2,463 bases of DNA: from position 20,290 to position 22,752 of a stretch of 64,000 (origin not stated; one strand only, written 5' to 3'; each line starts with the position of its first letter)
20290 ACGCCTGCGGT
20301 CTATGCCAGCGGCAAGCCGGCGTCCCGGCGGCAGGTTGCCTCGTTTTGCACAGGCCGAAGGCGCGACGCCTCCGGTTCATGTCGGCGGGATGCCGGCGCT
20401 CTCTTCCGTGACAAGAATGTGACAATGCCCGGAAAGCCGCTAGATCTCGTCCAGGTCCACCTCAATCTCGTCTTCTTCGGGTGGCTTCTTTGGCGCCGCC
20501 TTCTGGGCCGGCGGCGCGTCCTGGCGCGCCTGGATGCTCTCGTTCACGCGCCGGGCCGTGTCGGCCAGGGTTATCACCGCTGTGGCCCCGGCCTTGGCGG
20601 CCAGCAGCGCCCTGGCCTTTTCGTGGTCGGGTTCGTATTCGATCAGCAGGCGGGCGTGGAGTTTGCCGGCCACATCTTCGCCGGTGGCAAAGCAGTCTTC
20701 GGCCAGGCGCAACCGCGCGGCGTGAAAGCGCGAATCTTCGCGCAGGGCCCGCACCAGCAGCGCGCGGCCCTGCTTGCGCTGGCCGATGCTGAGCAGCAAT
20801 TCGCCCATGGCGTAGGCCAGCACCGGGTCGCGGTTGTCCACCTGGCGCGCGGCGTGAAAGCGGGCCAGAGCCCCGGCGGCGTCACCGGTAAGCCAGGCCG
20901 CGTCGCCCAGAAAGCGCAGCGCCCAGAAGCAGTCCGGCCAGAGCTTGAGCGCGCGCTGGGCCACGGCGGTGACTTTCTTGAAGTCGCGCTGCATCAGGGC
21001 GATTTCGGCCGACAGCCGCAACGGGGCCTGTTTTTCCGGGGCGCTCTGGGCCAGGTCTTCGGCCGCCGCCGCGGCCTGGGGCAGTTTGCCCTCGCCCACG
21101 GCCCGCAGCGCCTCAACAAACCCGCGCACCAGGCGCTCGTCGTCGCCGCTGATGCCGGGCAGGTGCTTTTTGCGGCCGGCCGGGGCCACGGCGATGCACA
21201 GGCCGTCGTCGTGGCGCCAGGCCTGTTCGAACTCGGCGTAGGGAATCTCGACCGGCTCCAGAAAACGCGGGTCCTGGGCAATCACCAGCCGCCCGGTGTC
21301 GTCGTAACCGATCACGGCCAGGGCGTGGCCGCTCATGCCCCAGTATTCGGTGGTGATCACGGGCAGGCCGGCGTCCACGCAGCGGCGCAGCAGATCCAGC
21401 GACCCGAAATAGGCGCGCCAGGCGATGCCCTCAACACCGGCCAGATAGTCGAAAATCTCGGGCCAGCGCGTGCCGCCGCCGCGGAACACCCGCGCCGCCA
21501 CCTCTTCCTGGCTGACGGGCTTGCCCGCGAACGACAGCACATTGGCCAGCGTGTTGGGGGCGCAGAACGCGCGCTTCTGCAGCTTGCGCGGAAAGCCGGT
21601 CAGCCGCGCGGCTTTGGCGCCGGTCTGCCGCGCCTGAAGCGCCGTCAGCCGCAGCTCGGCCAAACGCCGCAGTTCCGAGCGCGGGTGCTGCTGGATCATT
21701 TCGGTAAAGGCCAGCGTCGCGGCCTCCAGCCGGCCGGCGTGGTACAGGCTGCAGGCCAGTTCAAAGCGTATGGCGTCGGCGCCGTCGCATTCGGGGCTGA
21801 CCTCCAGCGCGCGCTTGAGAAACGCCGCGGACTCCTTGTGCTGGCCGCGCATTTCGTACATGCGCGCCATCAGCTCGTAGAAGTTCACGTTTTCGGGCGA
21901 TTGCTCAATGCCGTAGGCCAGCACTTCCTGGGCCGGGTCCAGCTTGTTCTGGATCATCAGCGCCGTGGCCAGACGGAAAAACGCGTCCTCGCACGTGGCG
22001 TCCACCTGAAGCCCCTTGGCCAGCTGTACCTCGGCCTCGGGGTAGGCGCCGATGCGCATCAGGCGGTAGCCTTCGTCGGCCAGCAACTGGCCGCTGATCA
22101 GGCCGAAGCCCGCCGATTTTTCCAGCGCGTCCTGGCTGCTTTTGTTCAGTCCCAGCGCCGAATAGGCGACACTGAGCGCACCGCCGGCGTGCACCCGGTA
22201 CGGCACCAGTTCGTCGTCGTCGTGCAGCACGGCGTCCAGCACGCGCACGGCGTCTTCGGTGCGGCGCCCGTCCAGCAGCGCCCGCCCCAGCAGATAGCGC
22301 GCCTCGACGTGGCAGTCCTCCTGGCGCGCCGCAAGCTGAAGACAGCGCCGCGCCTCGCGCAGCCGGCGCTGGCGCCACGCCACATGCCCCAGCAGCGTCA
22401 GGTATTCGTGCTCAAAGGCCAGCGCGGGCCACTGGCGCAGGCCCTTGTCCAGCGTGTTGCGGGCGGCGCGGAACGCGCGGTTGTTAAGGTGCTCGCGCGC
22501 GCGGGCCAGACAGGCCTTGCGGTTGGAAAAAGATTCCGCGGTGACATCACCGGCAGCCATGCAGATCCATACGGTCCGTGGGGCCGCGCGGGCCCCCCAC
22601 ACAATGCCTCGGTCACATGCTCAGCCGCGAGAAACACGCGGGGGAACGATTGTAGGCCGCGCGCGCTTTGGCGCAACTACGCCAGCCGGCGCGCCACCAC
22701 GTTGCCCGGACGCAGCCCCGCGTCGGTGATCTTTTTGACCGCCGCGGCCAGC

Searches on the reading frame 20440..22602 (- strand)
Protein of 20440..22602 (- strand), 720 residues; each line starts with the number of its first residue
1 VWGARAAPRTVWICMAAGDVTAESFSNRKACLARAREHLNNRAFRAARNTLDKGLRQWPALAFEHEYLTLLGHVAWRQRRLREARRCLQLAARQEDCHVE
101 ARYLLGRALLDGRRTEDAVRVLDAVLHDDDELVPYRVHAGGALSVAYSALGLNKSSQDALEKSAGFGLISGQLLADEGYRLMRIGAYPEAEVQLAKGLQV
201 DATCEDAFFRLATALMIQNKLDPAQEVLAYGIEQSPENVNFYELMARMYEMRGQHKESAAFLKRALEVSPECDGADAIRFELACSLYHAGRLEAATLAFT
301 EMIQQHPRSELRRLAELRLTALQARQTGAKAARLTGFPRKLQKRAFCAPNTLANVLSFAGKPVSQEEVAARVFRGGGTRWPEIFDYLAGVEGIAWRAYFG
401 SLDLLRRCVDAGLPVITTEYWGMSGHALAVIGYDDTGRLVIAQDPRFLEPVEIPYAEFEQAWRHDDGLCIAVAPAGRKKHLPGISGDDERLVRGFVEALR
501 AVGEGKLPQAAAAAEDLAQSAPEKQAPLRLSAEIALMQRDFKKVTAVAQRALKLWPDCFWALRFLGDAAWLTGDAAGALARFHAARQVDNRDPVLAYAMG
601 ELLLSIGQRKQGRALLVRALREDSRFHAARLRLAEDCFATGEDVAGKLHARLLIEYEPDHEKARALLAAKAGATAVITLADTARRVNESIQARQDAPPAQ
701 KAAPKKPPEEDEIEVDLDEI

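Call 6: search_protein_families(library=pfam, proteins=[window:20440-22602:-], max_evalue=0.001)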
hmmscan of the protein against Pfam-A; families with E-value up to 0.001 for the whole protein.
window:20440-22602:- (720 aa): 14 families
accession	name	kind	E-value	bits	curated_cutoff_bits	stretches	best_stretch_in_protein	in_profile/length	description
PF13432.12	TPR_16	-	3.3e-19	69.4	32.7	1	70-127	2-59/65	Tetratricopeptide repeat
PF14559.12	TPR_19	-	9.8e-19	67.9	25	3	572-624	4-56/68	Tetratricopeptide repeat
PF07719.23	TPR_2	-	5.8e-12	45.2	27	0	241-271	3-33/34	Tetratricopeptide repeat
PF13428.12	TPR_14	-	3.1e-10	40.1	23.5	0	528-567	4-43/44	Tetratricopeptide repeat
PF13529.12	Peptidase_C39_2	-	3.5e-10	41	24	1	337-445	3-142/143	Peptidase_C39 like family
PF00515.34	TPR_1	-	4.3e-08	33.1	27.8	0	245-272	7-34/34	Tetratricopeptide repeat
PF13431.12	TPR_17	-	4.4e-07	30.1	24.4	0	232-257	6-31/34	Tetratricopeptide repeat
PF23914.1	TPR_CcmH_CycH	-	6.7e-07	29.7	42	0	182-273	61-155/158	Cytochrome c-type biogenesis protein H TPR domain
PF13181.12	TPR_8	-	7.8e-07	29.2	25.7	0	241-271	3-33/34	Tetratricopeptide repeat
PF25063.1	ARM_TT21_C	-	7.1e-06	26.5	35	0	204-308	94-196/209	Tetratricopeptide repeat protein 21 C-terminal ARM domain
PF13174.12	TPR_6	-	0.00019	22.3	26.3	0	100-126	1-27/33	Tetratricopeptide repeat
PF13424.12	TPR_12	-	0.00041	20.9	30.1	0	242-300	6-69/77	Tetratricopeptide repeat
PF12895.13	ANAPC3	-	0.00044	20.9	27.2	0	61-124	19-81/82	Anaphase-promoting complex, cyclosome, subunit 3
PF14561.12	TPR_20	-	0.00079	20.1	25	0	577-633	6-64/90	Tetratricopeptide repeat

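Call 96: search_protein_families(library=padloc, proteins=[window:20440-22602:-], max_evalue=0.001)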
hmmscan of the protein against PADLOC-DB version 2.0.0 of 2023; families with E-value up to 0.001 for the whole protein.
window:20440-22602:- (720 aa): 0 families

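Call 97: search_protein_families(library=ncbifam, proteins=[window:20440-22602:-], max_evalue=0.001)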
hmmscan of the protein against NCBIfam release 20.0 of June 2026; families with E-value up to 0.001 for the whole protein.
window:20440-22602:- (720 aa): 14 families
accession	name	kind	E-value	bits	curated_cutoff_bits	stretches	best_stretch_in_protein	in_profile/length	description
TIGR02917.1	PEP_TPR_lipo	equivalog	2.8e-21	75.1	312.2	2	35-328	268-547/899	XrtA/PEP-CTERM system TPR-repeat protein PrsT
NF040959.1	MamA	equivalog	3.8e-18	65.7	200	1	143-268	77-202/204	magnetosome protein MamA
NF033920.0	C39_PA2778_fam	equivalog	2.4e-16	59.9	150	1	341-478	9-150/255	PA2778 family cysteine peptidase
TIGR02552.1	LcrH_SycD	equivalog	1.6e-09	37.6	104.8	0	176-271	23-118/136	SycD/LcrH family type III secretion system chaperone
NF008757.0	PRK11788.1-5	equivalog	4.2e-08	32.7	363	0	68-161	183-273/388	lipopolysaccharide assembly protein LapB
NF052400.1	M48_BAM_BepA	equivalog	7.6e-08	31.5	570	0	207-311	309-410/483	beta-barrel assembly-enhancing protease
TIGR02795.1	tol_pal_ybgF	equivalog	2.8e-07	31.2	90.1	0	279-333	42-96/119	tol-pal system protein YbgF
NF008756.0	PRK11788.1-4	equivalog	4.5e-07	29.2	474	1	191-319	200-326/389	lipopolysaccharide assembly protein LapB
NF033762.1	social_mot_Tgl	equivalog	6.5e-06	25.7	225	0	46-147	49-146/252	social motility TPR repeat lipoprotein Tgl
TIGR02521.1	type_IV_pilW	equivalog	2.1e-05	24.2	154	0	210-271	36-97/234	type IV pilus biogenesis/stability protein PilW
NF008753.0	PRK11788.1-1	equivalog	3.6e-05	23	395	0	189-319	198-326/389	lipopolysaccharide assembly protein LapB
NF052415.1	T3SS_chap_SctY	equivalog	0.00026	21.5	70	1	65-161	6-101/106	type III secretion apparatus assembly chaperone SctY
NF033758.1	gliding_GltE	equivalog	0.00033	19.8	225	0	503-652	132-281/411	adventurous gliding motility TPR repeat lipoprotein GltE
NF008520.0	PRK11447.1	equivalog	0.00095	17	858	0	525-704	461-634/1157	cellulose synthase complex outer membrane protein BcsC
